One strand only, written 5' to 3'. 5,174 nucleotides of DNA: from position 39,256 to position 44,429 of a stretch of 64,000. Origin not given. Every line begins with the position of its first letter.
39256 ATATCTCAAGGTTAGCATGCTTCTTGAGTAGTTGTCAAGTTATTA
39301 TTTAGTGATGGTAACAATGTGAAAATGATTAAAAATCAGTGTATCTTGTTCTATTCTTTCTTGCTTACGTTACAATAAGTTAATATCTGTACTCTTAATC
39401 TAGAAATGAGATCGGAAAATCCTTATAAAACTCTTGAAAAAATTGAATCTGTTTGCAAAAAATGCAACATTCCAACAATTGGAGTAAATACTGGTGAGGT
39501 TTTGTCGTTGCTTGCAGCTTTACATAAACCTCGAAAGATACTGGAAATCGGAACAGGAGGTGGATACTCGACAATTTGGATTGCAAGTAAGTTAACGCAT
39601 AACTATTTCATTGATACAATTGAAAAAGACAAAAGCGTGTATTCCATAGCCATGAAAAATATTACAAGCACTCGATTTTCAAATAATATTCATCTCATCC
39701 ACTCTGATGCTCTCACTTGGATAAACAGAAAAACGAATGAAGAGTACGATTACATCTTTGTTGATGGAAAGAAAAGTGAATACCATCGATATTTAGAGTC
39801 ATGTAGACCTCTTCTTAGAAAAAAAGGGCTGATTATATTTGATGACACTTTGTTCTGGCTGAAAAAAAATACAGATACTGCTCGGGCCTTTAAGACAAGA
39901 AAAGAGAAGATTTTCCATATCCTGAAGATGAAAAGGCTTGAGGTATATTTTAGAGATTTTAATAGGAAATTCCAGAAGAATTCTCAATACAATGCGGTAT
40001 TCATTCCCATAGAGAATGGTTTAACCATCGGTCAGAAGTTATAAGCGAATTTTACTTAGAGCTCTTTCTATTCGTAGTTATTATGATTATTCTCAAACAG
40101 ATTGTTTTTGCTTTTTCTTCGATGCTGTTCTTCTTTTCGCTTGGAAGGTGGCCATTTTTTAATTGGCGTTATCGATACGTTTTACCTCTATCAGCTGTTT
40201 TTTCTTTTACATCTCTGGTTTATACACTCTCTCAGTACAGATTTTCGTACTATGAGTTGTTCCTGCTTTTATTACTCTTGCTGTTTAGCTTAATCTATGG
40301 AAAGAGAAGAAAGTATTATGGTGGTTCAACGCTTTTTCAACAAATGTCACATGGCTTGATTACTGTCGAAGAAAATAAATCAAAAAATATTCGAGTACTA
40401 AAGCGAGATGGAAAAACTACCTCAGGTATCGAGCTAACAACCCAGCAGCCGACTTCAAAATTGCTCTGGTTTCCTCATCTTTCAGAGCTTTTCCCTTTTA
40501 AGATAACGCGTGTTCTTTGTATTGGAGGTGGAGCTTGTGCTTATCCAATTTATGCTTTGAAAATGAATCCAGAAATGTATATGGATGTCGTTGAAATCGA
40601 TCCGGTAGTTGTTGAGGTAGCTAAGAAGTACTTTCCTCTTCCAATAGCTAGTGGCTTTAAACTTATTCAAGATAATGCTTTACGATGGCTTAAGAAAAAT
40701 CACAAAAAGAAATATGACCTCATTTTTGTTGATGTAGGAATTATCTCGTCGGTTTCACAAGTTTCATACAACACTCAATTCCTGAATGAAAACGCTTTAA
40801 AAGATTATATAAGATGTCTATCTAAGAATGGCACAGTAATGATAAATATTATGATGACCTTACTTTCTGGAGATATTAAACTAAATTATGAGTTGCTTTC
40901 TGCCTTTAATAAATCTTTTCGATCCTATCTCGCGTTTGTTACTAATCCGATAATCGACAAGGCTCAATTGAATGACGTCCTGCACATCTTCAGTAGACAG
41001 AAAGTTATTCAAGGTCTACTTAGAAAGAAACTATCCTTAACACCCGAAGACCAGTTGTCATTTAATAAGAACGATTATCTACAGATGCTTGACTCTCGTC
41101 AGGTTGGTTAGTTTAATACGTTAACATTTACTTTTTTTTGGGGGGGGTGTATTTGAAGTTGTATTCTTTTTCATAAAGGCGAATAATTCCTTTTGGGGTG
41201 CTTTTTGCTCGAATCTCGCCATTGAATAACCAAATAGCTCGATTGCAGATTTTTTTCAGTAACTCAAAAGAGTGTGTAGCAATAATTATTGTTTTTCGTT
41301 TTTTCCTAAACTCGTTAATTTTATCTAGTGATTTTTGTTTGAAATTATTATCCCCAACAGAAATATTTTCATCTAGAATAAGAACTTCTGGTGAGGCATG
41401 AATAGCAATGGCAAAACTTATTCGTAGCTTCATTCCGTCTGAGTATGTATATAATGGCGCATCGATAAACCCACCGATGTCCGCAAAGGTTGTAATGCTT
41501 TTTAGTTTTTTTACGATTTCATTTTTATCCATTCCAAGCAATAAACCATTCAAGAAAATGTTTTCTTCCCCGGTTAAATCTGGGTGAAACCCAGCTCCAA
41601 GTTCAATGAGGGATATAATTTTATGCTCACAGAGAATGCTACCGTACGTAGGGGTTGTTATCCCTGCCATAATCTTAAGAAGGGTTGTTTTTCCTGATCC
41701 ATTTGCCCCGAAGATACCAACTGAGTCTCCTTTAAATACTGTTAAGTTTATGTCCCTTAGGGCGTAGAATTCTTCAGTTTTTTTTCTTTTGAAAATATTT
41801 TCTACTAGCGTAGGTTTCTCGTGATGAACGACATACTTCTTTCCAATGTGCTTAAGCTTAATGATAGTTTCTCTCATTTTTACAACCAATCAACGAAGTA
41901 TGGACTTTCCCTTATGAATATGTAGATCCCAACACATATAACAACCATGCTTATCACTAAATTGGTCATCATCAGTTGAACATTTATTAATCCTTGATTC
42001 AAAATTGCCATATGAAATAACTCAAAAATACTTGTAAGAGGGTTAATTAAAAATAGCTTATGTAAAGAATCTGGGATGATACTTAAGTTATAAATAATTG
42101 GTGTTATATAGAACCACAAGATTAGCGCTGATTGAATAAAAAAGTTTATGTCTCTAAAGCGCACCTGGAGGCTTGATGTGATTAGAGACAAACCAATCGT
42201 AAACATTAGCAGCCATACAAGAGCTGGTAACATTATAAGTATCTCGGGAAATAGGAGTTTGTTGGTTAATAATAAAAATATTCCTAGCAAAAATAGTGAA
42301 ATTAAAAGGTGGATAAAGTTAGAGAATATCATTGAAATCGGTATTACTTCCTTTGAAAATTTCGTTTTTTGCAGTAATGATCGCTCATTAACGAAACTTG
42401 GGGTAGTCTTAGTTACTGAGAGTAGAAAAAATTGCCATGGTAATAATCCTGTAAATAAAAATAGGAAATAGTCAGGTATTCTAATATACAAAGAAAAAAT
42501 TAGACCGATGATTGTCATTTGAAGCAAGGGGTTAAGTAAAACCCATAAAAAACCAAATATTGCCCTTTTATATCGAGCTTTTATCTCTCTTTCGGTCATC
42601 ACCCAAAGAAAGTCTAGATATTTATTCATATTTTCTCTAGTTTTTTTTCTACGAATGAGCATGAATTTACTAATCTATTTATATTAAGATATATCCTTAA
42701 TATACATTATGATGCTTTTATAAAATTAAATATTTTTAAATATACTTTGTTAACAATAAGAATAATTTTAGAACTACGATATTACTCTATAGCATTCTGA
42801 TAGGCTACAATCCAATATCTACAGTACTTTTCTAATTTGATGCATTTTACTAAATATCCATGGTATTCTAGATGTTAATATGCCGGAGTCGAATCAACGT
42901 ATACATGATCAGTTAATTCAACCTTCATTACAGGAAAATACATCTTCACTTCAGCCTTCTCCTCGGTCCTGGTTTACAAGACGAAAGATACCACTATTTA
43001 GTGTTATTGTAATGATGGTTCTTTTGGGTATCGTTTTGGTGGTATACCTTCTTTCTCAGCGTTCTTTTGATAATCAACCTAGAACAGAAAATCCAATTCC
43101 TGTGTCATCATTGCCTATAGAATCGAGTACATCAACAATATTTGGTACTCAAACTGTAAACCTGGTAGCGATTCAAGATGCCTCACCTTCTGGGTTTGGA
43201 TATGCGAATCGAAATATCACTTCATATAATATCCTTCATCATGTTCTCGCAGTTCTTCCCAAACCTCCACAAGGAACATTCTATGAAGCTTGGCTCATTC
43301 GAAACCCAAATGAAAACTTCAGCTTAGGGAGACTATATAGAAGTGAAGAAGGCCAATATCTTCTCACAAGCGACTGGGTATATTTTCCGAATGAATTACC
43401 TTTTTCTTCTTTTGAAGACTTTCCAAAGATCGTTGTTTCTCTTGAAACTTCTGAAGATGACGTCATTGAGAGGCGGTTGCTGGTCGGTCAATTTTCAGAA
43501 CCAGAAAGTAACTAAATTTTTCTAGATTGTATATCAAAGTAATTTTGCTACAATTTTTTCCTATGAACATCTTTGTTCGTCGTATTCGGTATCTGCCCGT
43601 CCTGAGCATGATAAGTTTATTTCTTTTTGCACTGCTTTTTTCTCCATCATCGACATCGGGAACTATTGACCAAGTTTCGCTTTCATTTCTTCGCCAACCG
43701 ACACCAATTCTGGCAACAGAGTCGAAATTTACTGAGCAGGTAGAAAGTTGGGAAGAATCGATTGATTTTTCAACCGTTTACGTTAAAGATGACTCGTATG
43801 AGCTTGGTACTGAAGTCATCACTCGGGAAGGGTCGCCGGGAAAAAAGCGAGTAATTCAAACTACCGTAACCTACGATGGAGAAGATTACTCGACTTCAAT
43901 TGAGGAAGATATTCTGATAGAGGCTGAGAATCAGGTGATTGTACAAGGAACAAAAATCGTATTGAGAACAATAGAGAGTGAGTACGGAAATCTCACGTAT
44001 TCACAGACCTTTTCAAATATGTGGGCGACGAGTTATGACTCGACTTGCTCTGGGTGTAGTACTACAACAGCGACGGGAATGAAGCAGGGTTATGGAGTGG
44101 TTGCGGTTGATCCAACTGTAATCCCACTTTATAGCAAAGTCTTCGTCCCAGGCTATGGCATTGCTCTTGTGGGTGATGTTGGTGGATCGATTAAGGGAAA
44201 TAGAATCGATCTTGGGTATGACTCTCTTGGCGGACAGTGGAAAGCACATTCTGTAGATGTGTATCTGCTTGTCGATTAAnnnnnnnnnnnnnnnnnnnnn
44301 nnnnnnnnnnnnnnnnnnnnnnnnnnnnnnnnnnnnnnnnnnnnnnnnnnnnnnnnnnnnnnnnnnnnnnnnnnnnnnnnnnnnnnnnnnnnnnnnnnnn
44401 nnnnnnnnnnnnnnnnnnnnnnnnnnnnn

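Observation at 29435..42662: RRE (PqqD) + HPr-kinase-like kinase + twin GT2 + ATP-grasp + nucleotidyltransferase + rSAM methylthiotransferase cluster with no known RiPP core enzyme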

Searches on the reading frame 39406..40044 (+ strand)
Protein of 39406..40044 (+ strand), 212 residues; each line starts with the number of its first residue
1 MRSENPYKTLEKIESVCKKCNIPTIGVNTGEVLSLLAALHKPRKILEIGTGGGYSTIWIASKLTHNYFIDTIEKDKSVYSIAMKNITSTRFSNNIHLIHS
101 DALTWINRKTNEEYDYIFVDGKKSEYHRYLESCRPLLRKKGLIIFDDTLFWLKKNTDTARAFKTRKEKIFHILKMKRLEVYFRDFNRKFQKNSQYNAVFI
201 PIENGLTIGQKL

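Call 5: search_protein_families(library=pfam, proteins=[window:39406-40044:+], max_evalue=0.01)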
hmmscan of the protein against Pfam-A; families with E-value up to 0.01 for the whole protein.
window:39406-40044:+ (212 aa): 16 families
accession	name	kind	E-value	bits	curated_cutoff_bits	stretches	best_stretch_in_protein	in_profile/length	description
PF01596.23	Methyltransf_3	-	5.4e-27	94.9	22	1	17-211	20-203/204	O-methyltransferase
PF13578.12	Methyltransf_24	-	1.4e-14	55.2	26.3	1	46-148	1-105/105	Methyltransferase domain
PF01135.25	PCMT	-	4.4e-09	36.9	20.3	1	31-119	64-148/210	Protein-L-isoaspartate(D-aspartate) O-methyltransferase (PCMT)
PF03602.21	Cons_hypoth95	-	9.5e-07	29.1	24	1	31-147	31-152/182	Conserved hypothetical protein 95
PF13649.12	Methyltransf_25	-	2e-05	25.6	27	1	45-141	1-97/97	Methyltransferase domain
PF13847.12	Methyltransf_31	-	2.7e-05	24.3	27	1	40-148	2-112/145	Methyltransferase domain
PF02390.23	Methyltransf_4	-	0.00019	21.4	24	1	45-108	5-66/173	Putative methyltransferase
PF05175.20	MTS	-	0.00047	20.3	23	1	35-117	23-102/170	Methyltransferase small domain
PF10294.15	Methyltransf_16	-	0.00063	20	21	1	41-118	46-125/174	Lysine methyltransferase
PF13489.12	Methyltransf_23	-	0.00072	19.8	27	1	32-148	13-119/164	Methyltransferase domain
PF01564.23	Spermine_synth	-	0.00078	19.5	22.9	1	39-155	16-140/186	Spermine/spermidine synthase domain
PF00398.26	RrnaAD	-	0.0013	18.3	24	1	39-109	28-92/263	Ribosomal RNA adenine dimethylase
PF06080.18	DUF938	-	0.0015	18.7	27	1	35-118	18-105/202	Protein of unknown function (DUF938)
PF02475.24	TRM5-TYW2_MTfase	-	0.0037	17.7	28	1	43-148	38-138/164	TRM5/TYW2 methyltransferase domain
PF09445.16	Methyltransf_15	-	0.0039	17.2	22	1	44-119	3-77/165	RNA cap guanine-N2 methyltransferase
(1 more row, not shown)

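Call 71: search_protein_families(library=ncbifam, proteins=[window:39406-40044:+], max_evalue=0.001)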
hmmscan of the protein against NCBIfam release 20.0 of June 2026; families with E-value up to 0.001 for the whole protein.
window:39406-40044:+ (212 aa): 19 families
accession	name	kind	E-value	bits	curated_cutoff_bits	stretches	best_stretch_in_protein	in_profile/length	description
TIGR02469.1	CbiT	equivalog_domain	8.5e-11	42.2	78.3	1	38-145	16-120/124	precorrin-6Y C5,15-methyltransferase (decarboxylating) subunit CbiT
NF047853.1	tRm6a37MtseTrmN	equivalog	3.4e-10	40.1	350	1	32-118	34-119/244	tRNA(1)(Val) (adenine(37)-N(6))-methyltransferase TrmN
NF001453.0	PRK00312.1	equivalog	4.2e-09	36.3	188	1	36-125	75-158/217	protein-L-isoaspartate(D-aspartate) O-methyltransferase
NF001556.0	PRK00377.1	equivalog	8.5e-09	35.5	238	1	38-149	37-147/198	cobalt-precorrin-6Y C(15)-methyltransferase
TIGR00080.1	pimt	equivalog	7.3e-08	32.5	159.05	1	30-107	67-142/216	protein-L-isoaspartate O-methyltransferase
NF043040.1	corrin_prot_MT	hypoth_equivalog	6.4e-07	29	180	1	39-147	38-149/216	corrinoid protein-associated methyltransferase CpaM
NF002010.0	PRK00811.1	equivalog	6.5e-07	28.9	260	1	37-175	74-219/287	polyamine aminopropyltransferase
TIGR03533.1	L3_gln_methyl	equivalog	1.5e-06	27.8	229.7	1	38-118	118-194/284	50S ribosomal protein L3 N(5)-glutamine methyltransferase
TIGR03534.1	RF_mod_PrmC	equivalog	2.7e-06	27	199.1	1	36-117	81-160/253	peptide chain release factor N(5)-glutamine methyltransferase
NF006138.0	PRK08287.1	equivalog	1.1e-05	25.4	210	1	38-179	28-158/189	decarboxylating cobalt-precorrin-6B (C(15))-methyltransferase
NF003380.0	PRK04457.1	equivalog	1.2e-05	24.5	304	1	36-125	64-151/265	polyamine aminopropyltransferase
TIGR00536.1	hemK_fam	subfamily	3.1e-05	23.2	115.5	1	41-115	114-184/286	HemK family protein methyltransferase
NF010550.0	PRK13943.1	equivalog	3.5e-05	23.1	359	1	37-119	76-155/322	protein-L-isoaspartate O-methyltransferase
NF010549.0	PRK13942.1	equivalog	3.9e-05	23.2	282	1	36-119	72-152/215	protein-L-isoaspartate O-methyltransferase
TIGR04188.1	methyltr_grsp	subfamily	4.1e-05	23.1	380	1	39-91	105-156/363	ATP-grasp peptide maturase system methyltransferase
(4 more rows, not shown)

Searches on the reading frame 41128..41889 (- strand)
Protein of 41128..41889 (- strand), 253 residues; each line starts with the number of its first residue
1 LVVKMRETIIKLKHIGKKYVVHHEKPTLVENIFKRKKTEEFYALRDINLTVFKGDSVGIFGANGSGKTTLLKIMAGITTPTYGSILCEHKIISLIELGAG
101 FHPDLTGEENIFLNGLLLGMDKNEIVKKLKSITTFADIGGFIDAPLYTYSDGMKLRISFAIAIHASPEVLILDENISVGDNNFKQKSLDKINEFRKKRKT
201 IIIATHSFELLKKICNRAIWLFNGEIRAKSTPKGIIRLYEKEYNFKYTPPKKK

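Call 5: search_protein_families(library=pfam, proteins=[window:41128-41889:-], max_evalue=0.01)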
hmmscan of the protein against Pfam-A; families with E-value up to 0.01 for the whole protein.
window:41128-41889:- (253 aa): 6 families
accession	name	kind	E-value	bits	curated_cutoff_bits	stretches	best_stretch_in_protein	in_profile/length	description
PF00005.33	ABC_tran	-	9.8e-21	75.2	25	1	44-175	1-135/137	ABC transporter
PF13304.12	AAA_21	-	2.3e-06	28.4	27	1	58-77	3-22/304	AAA domain, putative AbiEii toxin, Type IV TA system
PF13166.12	AAA_13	-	0.00044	19.5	36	0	59-79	21-41/713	AAA domain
PF00004.35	AAA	-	0.0027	18.6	21.2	0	59-213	3-116/131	ATPase family associated with various cellular activities (AAA)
PF00006.31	ATP-synt_ab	-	0.0037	17.4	29.5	1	46-76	6-36/213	ATP synthase alpha/beta family, nucleotide-binding domain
PF13476.12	AAA_23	-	0.0074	17.4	27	0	52-79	17-44/201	AAA domain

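Call 71: search_protein_families(library=ncbifam, proteins=[window:41128-41889:-], max_evalue=0.001)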
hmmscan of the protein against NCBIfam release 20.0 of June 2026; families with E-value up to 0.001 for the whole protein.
window:41128-41889:- (253 aa): 185 families (the best 25 are shown)
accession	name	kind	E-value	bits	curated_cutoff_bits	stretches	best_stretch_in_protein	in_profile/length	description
NF010065.0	PRK13545.1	equivalog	3.2e-62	210.9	538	1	10-243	5-241/549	teichoic acids export protein ATP-binding subunit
NF050108.1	galactan_ABC_ATP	equivalog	1.2e-53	181.8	400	1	38-241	39-242/244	galactan export ABC transporter ATP-binding subunit Wzt/RfbE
NF010066.0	PRK13546.1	equivalog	3.1e-53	180.8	320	1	10-242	5-237/264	teichoic acids export ABC transporter ATP-binding subunit TagH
TIGR01188.1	drrA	subfamily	7.5e-33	114.1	312.45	1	36-238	1-214/302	daunorubicin resistance ABC transporter, ATP-binding protein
TIGR04521.1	ECF_ATPase_2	equivalog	1e-27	96.9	330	2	110-250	105-247/279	energy-coupling factor transporter ATPase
NF040933.2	ABC_arch_GlcV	equivalog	2.3e-27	95.8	450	2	29-93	8-71/357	glucose ABC transporter ATP-binding protein GlcV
NF010060.0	PRK13537.1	equivalog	6.9e-26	90.9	521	1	35-236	22-234/314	nodulation factor ABC transporter ATP-binding protein NodI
TIGR04520.1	ECF_ATPase_1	equivalog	8.3e-26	91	315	2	118-241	106-229/269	energy-coupling factor transporter ATPase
NF010156.0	PRK13635.1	equivalog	1.2e-24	86.9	392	2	119-238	111-230/279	energy-coupling factor ABC transporter ATP-binding protein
TIGR03265.1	PhnT2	equivalog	6.9e-24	84.7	457.7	1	35-237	11-224/353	putative 2-aminoethylphosphonate ABC transporter ATP-binding protein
TIGR01166.1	cbiO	subfamily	2.6e-23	82.5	211.8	2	113-210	92-189/190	cobalt ABC transporter, ATP-binding protein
TIGR03740.1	galliderm_ABC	subfamily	1.2e-22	80.7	309.75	1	36-229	8-205/223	lantibiotic protection ABC transporter ATP-binding subunit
NF010170.0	PRK13651.1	equivalog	1.5e-22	80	432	2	106-230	122-247/308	cobalt transporter ATP-binding subunit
TIGR03375.1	type_I_sec_LssB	subfamily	3.7e-22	78.4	693.1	2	38-89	477-528/696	type I secretion system permease/ATPase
NF040840.2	tungstate_WtpC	equivalog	6.7e-22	78.2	440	1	30-237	5-220/347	tungstate ABC transporter ATP-binding protein WtpC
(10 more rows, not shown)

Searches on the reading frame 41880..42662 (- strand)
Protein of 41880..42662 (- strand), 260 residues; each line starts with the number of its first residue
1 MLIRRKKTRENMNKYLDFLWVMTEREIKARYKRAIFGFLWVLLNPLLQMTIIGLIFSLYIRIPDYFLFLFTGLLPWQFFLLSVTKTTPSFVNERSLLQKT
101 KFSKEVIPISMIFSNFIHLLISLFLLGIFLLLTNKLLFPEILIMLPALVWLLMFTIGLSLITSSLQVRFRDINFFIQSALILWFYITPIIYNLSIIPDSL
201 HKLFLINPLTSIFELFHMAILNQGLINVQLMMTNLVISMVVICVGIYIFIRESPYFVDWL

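Call 5: search_protein_families(library=pfam, proteins=[window:41880-42662:-], max_evalue=0.01)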
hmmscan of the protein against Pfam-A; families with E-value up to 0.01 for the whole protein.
window:41880-42662:- (260 aa): 1 family
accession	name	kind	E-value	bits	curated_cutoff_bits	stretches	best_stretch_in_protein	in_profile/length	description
PF01061.29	ABC2_membrane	-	1.3e-15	57.9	26.9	1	19-219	3-209/211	ABC-2 type transporter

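Call 71: search_protein_families(library=ncbifam, proteins=[window:41880-42662:-], max_evalue=0.001)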
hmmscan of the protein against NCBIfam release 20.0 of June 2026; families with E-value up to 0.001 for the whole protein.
window:41880-42662:- (260 aa): 2 families
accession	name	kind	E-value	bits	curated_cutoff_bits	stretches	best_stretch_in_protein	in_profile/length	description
NF050109.1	galactan_ABC_perm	equivalog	1.4e-20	73.9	380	1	19-248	23-256/272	galactan export ABC transporter permease subunit Wzm/RfbD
NF050053.1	CapPschTportKpsM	equivalog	6.7e-10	39.4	300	1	25-249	11-247/257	capsule polysaccharide transporter KpsM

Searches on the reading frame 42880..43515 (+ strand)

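Call 5: search_protein_families(library=pfam, proteins=[window:42880-43515:+], max_evalue=0.01)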
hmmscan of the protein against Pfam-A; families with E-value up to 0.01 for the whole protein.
window:42880-43515:+ (211 aa): 1 family
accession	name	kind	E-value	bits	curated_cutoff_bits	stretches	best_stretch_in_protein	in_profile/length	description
PF10099.14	RskA_C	-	0.00014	22.6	29.4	1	117-163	59-103/135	Anti-sigma-K factor rskA, C-terminal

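Call 71: search_protein_families(library=ncbifam, proteins=[window:42880-43515:+], max_evalue=0.001)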
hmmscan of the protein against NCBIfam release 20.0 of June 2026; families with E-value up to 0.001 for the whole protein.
window:42880-43515:+ (211 aa): 1 family
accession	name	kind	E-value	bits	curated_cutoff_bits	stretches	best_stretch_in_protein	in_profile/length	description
NF052375.1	antisigma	equivalog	2e-05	24.7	100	1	3-163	53-191/217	anti-sigma factor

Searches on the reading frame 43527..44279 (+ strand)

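Call 5: search_protein_families(library=pfam, proteins=[window:43527-44279:+], max_evalue=0.01)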
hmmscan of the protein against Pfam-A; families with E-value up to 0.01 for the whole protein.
window:43527-44279:+ (250 aa): 2 families
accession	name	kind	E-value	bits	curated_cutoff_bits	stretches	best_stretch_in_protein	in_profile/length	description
PF07501.17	G5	-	2.3e-13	50.6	23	1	73-143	4-75/75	G5 domain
PF06725.17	3D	-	5.7e-12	46.1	23.8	1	191-229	2-47/72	3D domain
